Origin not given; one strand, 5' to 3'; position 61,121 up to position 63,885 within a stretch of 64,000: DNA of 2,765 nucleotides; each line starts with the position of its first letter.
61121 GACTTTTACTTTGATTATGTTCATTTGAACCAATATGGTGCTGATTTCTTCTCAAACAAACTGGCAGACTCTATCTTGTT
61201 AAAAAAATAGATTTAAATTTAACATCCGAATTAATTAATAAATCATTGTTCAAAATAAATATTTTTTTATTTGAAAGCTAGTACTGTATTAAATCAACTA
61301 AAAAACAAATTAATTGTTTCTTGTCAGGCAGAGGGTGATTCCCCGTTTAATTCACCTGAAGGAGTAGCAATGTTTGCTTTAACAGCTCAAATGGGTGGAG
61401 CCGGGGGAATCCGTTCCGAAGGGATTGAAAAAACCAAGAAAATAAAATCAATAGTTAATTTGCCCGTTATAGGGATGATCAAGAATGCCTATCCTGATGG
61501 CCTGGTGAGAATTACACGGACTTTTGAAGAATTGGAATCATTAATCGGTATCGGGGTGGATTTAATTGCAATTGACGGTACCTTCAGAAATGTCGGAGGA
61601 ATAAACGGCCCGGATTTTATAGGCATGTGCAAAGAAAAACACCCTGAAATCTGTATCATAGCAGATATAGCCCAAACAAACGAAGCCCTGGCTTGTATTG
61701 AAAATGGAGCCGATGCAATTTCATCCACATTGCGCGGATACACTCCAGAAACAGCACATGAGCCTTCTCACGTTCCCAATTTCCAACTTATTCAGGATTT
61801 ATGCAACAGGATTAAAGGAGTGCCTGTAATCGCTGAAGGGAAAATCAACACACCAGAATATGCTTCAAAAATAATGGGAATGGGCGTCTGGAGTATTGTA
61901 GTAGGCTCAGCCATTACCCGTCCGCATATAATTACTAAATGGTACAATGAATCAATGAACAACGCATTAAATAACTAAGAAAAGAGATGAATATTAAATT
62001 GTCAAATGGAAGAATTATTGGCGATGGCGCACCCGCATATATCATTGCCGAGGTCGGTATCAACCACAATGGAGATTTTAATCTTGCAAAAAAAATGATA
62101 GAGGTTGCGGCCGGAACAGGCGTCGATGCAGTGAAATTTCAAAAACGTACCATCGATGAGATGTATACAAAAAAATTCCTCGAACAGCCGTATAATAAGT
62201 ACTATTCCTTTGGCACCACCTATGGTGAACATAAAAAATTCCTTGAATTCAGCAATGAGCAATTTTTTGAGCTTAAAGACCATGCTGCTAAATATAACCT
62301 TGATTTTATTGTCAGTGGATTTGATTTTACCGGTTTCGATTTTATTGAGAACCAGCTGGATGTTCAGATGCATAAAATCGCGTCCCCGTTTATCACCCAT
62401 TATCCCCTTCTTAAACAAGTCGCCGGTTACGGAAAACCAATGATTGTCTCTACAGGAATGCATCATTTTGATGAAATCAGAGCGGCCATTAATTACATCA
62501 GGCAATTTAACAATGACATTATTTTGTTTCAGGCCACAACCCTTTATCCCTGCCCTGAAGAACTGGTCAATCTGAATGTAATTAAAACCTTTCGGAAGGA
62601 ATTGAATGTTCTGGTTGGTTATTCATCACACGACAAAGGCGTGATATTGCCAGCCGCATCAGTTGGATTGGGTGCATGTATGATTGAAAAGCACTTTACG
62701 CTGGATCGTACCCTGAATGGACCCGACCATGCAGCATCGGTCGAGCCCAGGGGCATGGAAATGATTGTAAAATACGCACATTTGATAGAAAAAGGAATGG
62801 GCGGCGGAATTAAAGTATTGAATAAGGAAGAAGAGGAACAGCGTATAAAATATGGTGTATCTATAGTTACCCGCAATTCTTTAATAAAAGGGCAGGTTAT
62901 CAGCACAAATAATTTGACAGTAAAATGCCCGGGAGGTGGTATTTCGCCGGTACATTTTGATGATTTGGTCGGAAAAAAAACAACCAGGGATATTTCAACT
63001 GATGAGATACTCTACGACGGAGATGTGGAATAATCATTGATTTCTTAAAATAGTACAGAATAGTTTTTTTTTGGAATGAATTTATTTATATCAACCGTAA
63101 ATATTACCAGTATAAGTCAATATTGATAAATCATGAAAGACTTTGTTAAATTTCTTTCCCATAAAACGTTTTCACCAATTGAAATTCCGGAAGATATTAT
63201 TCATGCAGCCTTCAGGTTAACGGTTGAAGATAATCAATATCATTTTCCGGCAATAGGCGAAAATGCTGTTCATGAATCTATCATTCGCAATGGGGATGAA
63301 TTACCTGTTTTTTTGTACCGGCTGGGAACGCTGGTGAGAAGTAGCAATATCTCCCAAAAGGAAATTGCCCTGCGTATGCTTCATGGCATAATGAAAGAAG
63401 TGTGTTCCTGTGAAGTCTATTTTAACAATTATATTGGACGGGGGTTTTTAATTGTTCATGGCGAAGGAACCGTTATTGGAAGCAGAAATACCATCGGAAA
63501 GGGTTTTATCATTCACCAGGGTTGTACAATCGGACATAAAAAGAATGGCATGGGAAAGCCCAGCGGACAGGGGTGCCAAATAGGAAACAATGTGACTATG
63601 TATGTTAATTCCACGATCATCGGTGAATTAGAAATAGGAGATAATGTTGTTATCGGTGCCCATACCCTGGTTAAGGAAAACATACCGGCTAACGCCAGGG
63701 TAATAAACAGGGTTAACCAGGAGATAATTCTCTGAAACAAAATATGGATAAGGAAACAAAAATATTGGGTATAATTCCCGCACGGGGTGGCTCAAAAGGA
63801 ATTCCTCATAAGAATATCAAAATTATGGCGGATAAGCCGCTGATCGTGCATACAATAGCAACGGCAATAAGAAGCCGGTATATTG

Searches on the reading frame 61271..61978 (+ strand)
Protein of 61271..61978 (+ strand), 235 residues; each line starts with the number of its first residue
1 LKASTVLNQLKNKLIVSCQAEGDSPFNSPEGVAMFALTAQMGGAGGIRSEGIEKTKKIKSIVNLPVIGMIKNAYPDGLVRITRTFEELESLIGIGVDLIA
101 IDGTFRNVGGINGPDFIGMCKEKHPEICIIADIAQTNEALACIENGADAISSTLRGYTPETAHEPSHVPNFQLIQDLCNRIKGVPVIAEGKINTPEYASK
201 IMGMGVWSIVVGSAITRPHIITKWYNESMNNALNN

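Call 101: search_protein_families(library=pfam, proteins=[window:61271-61978:+], max_evalue=0.0001)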
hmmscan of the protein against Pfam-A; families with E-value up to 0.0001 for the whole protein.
window:61271-61978:+ (235 aa): 2 families
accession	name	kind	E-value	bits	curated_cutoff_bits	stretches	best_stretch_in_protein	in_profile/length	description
PF04131.20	NanE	-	5.7e-56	189.2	27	1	32-230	1-191/192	Putative N-acetylmannosamine-6-phosphate epimerase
PF00478.31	IMPDH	-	1.7e-05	24.4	25.6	1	83-216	104-240/345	IMP dehydrogenase / GMP reductase domain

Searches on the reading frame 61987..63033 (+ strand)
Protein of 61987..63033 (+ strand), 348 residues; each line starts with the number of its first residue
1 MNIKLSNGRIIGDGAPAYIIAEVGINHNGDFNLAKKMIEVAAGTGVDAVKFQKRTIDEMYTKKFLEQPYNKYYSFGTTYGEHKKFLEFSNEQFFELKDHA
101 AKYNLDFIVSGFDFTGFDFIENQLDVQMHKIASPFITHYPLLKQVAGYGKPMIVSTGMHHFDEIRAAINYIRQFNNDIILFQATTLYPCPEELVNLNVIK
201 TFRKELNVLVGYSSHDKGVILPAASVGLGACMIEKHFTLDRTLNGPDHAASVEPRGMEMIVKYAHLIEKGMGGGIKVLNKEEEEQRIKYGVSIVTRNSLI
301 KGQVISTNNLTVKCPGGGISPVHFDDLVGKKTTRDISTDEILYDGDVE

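Call 101: search_protein_families(library=pfam, proteins=[window:61987-63033:+], max_evalue=0.0001)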
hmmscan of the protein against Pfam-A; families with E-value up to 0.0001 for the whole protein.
window:61987-63033:+ (348 aa): 2 families
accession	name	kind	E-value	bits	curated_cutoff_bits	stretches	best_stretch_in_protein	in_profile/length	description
PF03102.20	NeuB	-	1.1e-71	241.6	22.1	1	37-276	1-241/241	NeuB family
PF08666.17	SAF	-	1.7e-06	29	21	1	292-348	3-63/63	SAF domain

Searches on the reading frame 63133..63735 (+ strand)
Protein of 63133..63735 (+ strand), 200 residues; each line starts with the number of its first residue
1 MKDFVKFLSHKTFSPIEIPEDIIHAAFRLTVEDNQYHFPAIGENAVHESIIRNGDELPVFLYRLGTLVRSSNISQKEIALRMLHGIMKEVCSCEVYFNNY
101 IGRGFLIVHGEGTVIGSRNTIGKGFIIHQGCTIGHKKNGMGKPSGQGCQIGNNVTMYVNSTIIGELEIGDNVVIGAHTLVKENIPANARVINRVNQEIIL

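Call 101: search_protein_families(library=pfam, proteins=[window:63133-63735:+], max_evalue=0.0001)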
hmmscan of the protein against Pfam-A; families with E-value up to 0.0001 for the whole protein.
window:63133-63735:+ (200 aa): 1 family
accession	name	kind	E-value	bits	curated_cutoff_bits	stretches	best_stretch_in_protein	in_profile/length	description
PF00132.30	Hexapep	-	1.7e-09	37.4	27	1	147-181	1-35/36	Bacterial transferase hexapeptide (six repeats)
